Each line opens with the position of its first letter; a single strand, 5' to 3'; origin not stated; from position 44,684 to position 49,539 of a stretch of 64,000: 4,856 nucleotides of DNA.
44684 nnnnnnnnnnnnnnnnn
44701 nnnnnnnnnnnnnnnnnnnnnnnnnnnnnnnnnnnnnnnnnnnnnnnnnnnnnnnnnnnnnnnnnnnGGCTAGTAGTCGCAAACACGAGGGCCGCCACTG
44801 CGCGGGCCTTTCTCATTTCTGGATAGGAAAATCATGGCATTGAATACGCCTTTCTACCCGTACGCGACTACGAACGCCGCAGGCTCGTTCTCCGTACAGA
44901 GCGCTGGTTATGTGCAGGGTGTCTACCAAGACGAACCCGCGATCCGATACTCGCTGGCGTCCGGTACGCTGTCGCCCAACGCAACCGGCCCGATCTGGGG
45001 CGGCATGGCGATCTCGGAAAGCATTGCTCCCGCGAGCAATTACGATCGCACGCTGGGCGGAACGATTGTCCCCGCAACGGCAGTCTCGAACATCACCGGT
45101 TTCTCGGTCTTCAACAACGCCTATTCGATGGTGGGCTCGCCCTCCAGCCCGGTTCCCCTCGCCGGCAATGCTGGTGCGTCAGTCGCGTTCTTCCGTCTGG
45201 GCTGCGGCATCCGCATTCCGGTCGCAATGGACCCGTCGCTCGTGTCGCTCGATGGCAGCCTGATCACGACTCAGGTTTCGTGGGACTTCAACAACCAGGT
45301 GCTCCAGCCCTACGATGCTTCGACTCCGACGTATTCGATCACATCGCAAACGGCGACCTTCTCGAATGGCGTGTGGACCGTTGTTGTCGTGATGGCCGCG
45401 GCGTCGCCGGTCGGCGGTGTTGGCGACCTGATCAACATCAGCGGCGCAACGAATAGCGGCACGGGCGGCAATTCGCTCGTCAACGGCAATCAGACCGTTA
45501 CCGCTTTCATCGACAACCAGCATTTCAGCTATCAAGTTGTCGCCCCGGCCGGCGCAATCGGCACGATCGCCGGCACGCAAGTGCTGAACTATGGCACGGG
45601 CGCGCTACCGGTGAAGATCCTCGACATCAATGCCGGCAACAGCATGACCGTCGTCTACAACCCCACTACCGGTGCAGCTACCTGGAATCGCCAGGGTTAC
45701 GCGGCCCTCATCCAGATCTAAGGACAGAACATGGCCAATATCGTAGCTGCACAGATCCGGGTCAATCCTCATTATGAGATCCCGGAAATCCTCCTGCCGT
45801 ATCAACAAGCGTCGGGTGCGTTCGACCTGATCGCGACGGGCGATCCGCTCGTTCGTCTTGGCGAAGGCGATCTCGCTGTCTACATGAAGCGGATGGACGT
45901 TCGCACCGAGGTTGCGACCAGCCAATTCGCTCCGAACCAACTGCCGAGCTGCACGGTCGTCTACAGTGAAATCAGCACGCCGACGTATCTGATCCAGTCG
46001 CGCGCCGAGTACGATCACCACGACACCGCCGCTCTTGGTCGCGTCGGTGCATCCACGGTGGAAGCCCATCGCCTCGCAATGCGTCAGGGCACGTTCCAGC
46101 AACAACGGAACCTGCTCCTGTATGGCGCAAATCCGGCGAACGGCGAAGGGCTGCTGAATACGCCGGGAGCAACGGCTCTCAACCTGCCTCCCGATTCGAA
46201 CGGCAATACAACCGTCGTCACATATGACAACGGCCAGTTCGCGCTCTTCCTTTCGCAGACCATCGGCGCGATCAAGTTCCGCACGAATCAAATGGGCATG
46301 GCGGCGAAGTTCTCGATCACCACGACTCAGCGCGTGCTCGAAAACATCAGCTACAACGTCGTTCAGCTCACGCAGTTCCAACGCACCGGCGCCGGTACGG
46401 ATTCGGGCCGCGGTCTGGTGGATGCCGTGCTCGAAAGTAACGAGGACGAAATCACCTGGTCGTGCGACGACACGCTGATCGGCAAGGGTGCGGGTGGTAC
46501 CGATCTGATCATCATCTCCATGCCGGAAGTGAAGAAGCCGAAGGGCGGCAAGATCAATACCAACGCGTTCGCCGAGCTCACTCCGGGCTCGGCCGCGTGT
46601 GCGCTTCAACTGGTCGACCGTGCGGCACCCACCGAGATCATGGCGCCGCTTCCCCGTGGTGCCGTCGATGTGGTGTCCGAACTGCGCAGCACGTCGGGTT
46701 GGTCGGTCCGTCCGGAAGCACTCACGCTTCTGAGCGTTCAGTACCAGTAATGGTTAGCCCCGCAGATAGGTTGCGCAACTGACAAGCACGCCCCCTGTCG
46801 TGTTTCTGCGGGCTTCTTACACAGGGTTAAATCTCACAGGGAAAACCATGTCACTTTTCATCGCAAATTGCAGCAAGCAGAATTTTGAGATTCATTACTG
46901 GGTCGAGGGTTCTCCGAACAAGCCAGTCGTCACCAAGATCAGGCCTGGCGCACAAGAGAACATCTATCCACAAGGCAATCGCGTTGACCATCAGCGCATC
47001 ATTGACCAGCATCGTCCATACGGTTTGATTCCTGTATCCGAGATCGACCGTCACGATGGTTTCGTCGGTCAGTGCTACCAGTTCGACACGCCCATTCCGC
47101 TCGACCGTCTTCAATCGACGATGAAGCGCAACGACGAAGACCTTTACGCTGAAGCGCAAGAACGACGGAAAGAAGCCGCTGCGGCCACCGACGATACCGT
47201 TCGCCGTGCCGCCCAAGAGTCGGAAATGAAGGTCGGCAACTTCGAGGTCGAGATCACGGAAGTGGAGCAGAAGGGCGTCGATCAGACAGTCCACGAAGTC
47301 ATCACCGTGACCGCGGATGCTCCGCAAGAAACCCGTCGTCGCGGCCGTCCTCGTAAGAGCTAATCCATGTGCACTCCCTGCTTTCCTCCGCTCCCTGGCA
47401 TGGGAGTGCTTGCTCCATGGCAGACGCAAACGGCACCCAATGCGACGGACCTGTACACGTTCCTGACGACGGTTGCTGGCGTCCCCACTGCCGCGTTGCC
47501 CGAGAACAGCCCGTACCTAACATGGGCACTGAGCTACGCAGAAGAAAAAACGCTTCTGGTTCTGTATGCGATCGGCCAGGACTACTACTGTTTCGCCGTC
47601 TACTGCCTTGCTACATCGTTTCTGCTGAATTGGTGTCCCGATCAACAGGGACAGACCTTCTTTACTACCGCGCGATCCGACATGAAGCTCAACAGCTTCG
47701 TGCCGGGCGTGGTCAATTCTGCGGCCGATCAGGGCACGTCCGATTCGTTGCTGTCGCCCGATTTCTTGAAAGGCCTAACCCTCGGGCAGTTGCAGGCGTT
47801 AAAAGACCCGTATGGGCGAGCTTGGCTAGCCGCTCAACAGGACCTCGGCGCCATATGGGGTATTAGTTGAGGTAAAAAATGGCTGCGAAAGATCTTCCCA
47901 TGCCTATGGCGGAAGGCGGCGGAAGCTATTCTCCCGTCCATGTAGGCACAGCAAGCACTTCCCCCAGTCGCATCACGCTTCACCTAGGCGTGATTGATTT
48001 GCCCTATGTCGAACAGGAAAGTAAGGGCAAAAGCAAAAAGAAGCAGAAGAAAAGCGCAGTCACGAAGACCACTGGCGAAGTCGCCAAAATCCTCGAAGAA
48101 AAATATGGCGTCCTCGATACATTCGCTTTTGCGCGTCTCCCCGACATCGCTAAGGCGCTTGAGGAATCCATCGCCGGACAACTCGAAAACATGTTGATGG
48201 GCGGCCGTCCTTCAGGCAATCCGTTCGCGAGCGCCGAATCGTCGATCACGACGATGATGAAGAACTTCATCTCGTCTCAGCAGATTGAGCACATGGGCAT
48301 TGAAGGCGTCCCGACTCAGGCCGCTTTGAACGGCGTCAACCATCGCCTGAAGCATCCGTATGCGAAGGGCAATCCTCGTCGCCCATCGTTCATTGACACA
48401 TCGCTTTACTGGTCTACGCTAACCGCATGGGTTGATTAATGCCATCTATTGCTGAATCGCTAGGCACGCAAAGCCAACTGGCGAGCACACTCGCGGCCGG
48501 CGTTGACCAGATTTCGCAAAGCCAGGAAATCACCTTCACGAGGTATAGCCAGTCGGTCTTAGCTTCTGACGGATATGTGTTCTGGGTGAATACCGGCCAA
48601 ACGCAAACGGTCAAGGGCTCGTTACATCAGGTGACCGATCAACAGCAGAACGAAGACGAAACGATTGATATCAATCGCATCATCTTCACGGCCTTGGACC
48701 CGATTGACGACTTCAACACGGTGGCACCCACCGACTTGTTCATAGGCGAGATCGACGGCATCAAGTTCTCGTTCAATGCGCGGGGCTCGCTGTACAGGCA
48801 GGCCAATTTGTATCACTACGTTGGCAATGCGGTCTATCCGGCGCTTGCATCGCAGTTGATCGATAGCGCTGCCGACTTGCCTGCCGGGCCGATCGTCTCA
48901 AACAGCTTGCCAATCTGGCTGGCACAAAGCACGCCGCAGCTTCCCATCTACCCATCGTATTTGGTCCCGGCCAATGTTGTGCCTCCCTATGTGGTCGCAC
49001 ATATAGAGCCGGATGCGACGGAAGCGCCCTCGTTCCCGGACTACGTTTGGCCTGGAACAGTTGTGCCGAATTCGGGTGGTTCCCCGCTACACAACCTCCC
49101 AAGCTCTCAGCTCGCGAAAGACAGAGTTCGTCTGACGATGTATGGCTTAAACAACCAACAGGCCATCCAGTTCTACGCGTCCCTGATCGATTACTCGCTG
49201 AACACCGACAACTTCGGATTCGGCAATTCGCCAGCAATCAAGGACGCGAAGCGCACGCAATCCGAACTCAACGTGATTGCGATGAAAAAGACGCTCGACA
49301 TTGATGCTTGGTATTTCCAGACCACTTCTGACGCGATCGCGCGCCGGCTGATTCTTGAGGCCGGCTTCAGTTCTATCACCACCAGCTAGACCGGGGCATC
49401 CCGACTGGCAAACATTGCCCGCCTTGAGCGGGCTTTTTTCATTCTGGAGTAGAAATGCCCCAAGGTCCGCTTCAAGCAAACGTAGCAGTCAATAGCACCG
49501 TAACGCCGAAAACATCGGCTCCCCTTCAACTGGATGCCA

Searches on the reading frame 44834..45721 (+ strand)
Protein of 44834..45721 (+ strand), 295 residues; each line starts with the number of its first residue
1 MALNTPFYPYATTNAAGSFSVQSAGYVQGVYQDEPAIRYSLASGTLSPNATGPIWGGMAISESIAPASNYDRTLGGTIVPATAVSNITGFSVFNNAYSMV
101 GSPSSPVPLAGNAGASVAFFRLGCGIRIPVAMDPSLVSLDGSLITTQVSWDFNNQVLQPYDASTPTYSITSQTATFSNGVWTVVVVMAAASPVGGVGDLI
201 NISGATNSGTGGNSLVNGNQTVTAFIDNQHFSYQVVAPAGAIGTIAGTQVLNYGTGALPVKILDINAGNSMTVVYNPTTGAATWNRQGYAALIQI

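Call 5: search_protein_families(library=pfam, proteins=[window:44834-45721:+], max_evalue=0.01)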
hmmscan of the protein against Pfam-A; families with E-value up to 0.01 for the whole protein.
window:44834-45721:+ (295 aa): 0 families

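Call 32: search_protein_families(library=phrogs, proteins=[window:44834-45721:+], max_evalue=0.00001)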
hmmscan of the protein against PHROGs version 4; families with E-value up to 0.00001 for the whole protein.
window:44834-45721:+ (295 aa): 1 family
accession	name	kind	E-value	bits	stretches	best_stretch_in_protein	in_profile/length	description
phrog_6268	-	unknown function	2.2e-55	188.4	1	6-295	5-211/211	-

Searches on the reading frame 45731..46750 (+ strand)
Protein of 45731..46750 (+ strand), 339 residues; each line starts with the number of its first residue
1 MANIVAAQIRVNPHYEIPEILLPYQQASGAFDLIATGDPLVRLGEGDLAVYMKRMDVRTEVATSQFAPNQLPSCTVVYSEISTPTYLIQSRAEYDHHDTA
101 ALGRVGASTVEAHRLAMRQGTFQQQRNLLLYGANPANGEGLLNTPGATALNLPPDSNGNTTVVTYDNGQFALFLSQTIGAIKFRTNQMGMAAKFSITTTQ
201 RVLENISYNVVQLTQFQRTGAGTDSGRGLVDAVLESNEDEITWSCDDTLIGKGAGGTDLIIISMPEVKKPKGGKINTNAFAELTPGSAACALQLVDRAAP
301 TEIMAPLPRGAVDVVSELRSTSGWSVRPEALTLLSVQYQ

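Call 5: search_protein_families(library=pfam, proteins=[window:45731-46750:+], max_evalue=0.01)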
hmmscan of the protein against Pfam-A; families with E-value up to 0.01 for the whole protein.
window:45731-46750:+ (339 aa): 1 family
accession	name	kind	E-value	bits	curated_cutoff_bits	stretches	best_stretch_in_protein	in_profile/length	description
PF09950.15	Major_capside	-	0.0011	18.8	26.8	1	69-201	11-143/251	Major capsid protein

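Call 32: search_protein_families(library=phrogs, proteins=[window:45731-46750:+], max_evalue=0.00001)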
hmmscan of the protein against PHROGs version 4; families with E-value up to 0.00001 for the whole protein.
window:45731-46750:+ (339 aa): 2 families
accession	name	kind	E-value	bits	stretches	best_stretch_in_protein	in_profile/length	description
phrog_6671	-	unknown function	7.1e-132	440.6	1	1-339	1-342/343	-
phrog_264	-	head and packaging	2.8e-07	30.8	1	69-202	88-220/321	major head protein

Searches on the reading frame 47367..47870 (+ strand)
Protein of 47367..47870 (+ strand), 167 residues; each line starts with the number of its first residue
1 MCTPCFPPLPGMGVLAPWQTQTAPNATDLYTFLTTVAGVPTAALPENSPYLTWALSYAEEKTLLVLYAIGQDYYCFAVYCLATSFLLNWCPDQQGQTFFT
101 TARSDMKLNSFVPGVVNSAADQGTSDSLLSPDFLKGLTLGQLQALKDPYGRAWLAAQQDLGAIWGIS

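Call 32: search_protein_families(library=phrogs, proteins=[window:47367-47870:+], max_evalue=0.00001)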
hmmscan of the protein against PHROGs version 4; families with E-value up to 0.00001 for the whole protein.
window:47367-47870:+ (167 aa): 1 family
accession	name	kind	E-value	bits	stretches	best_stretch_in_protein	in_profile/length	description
phrog_6356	-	unknown function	8.2e-31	108.1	1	29-167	10-144/145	-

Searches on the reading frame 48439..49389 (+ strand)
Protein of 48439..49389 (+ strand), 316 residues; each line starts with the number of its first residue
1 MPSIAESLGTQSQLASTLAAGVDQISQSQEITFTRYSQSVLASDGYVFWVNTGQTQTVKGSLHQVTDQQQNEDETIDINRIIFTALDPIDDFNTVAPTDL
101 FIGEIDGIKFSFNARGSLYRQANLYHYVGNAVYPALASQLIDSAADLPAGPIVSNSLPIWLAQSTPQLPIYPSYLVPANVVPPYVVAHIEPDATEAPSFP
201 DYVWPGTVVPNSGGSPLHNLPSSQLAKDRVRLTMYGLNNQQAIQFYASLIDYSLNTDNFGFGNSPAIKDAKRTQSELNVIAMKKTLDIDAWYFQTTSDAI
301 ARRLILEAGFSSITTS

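Call 32: search_protein_families(library=phrogs, proteins=[window:48439-49389:+], max_evalue=0.00001)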
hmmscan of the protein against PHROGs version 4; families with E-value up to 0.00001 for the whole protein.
window:48439-49389:+ (316 aa): 1 family
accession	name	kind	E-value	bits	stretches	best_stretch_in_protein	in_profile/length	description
phrog_6359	-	unknown function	1.4e-86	291.4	1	1-308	1-304/312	-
